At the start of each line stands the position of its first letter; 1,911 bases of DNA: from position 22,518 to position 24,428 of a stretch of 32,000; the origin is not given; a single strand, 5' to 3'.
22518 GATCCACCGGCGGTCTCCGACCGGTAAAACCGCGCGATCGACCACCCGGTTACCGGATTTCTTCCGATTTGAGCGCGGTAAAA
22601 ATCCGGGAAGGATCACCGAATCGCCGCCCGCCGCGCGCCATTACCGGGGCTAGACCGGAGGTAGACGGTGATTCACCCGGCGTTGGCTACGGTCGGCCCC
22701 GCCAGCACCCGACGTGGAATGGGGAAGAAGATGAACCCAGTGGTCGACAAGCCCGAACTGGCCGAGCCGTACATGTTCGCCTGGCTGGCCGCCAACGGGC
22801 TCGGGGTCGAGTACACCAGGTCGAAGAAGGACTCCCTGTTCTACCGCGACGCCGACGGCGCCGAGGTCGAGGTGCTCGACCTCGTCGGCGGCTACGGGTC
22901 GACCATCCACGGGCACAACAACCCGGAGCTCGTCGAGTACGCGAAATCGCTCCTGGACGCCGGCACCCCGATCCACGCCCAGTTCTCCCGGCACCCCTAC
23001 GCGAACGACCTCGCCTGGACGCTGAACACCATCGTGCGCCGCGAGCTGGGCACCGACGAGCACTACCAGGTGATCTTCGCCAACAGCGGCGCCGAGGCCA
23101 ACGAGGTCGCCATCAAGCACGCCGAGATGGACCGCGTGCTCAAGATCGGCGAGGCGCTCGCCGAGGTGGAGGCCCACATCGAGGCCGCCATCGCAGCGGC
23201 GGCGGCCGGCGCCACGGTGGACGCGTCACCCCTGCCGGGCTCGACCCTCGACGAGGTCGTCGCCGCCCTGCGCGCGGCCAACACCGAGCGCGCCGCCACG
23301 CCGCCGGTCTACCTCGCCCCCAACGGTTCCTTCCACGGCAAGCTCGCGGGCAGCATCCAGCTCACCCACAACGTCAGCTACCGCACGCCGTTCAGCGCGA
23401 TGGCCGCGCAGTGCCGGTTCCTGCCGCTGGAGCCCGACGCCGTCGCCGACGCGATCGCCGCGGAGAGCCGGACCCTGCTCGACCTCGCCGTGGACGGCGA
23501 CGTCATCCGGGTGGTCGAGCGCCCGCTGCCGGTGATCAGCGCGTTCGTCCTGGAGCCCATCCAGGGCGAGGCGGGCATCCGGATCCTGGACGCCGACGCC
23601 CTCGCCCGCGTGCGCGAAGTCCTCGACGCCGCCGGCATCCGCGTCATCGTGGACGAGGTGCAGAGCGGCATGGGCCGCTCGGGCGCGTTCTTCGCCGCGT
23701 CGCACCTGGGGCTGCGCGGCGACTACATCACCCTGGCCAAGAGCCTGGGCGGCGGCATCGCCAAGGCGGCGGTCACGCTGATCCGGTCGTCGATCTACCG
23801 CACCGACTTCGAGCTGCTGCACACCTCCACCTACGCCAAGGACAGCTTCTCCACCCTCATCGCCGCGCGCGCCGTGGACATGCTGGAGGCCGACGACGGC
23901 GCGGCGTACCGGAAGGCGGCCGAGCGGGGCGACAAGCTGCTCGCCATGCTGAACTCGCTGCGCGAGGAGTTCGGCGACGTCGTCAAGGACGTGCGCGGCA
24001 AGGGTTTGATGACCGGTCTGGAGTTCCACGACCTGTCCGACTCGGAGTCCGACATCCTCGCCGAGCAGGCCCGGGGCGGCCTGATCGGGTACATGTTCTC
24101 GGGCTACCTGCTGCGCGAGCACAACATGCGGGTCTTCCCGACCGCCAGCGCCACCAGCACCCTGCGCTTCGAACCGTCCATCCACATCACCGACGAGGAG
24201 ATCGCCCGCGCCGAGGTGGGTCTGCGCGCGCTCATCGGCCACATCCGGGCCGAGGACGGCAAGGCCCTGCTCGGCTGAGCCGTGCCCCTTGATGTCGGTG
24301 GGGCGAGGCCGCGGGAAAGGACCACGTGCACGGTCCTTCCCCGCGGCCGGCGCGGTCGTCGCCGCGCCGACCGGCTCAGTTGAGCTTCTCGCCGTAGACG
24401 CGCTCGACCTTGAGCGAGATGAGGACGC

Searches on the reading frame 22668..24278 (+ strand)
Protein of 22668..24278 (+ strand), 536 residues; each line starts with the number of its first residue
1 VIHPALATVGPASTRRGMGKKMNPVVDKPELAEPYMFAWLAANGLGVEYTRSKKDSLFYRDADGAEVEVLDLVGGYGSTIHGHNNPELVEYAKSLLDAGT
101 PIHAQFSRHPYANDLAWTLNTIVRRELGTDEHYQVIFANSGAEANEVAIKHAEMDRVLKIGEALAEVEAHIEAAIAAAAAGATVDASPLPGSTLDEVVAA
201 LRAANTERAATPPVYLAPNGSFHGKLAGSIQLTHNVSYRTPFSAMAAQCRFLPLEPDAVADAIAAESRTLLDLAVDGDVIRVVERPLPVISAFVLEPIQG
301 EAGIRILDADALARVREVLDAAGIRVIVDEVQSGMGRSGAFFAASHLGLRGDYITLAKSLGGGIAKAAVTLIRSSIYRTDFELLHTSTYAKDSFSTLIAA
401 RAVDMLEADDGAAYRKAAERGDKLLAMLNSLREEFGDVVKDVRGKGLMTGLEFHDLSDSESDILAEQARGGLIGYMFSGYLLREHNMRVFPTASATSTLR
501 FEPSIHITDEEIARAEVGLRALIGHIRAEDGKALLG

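Call 9: search_protein_families(library=pfam, proteins=[window:22668-24278:+], max_evalue=0.0001)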
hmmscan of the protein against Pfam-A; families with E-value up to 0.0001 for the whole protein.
window:22668-24278:+ (536 aa): 1 family
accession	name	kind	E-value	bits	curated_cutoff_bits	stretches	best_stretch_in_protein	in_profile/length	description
PF00202.27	Aminotran_3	-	3.8e-62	210.7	30.5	1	52-478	14-375/403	Aminotransferase class-III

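Call 20: find_encoding_contigs(protein=window:22668-24278:+, flank=10000, max_places=6)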
Protein window:22668-24278:+ (536 aa): 1 contig read that carries it; 1 place shown.
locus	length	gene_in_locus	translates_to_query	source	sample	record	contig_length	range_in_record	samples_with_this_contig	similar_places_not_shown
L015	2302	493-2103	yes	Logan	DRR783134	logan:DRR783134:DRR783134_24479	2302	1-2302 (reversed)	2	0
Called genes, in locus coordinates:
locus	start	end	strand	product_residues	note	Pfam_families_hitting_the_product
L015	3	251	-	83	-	?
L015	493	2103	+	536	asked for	PF00202:Aminotran_3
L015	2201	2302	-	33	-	?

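Call 45: search_protein_families(library=ncbifam, proteins=[window:22668-24278:+], max_evalue=0.00001)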
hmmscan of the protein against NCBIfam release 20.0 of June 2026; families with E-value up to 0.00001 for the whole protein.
window:22668-24278:+ (536 aa): 67 families (the best 25 are shown)
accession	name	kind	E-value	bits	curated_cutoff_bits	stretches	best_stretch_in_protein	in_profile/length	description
NF008570.0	PRK11522.1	equivalog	4.1e-56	190.5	612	2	171-515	134-446/464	putrescine aminotransferase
TIGR00707.1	argD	subfamily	1.4e-53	182.1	410.05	2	209-516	112-373/381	acetylornithine/succinylornithine family transaminase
NF053554.1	prodigi_MAP_PigE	equivalog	2.8e-53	181.4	850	2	189-455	484-729/837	prodigiosin MAP biosynthesis aminotransferase PigE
NF004426.0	PRK05769.1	equivalog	5.6e-50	170.4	552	2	199-516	130-430/441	acetyl ornithine aminotransferase family protein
NF002874.0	PRK03244.1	equivalog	1.1e-48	166.1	457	1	61-521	39-390/399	acetylornithine transaminase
TIGR03372.1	putres_am_tran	equivalog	3.2e-46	158.1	658.65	2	166-514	117-433/442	putrescine aminotransferase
NF002325.0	PRK01278.1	subfamily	3.1e-43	147.9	372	1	288-465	174-345/395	acetylornithine transaminase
TIGR00709.1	dat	subfamily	1.2e-41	142.8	401.6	2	195-515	113-425/442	diaminobutyrate--2-oxoglutarate transaminase family protein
TIGR00508.1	bioA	equivalog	1.5e-41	142.3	405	1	215-461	126-370/419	adenosylmethionine--8-amino-7-oxononanoate transaminase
NF005993.0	PRK08117.1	subfamily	4.1e-41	141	574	2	213-461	130-375/433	aspartate aminotransferase family protein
NF005386.0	PRK06931.1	equivalog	4.8e-41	140.9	753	2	192-465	129-396/461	diaminobutyrate--2-oxoglutarate transaminase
NF042418.1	LysJ_Th_th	equivalog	7.3e-40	137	700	2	198-457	109-338/386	[LysW]-aminoadipate semialdehyde transaminase LysJ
NF045491.1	LysJ_Sulfobales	equivalog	1.1e-37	129.8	700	1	215-454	116-328/386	[LysW]-aminoadipate semialdehyde/glutamate semialdehyde transaminase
NF003468.0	PRK05093.1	subfamily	2.1e-36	125.5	522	1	291-479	187-372/405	acetylornithine/succinyldiaminopimelate transaminase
NF005692.0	PRK07495.1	equivalog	3.7e-36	124.7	724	1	206-461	125-366/425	4-aminobutyrate--2-oxoglutarate transaminase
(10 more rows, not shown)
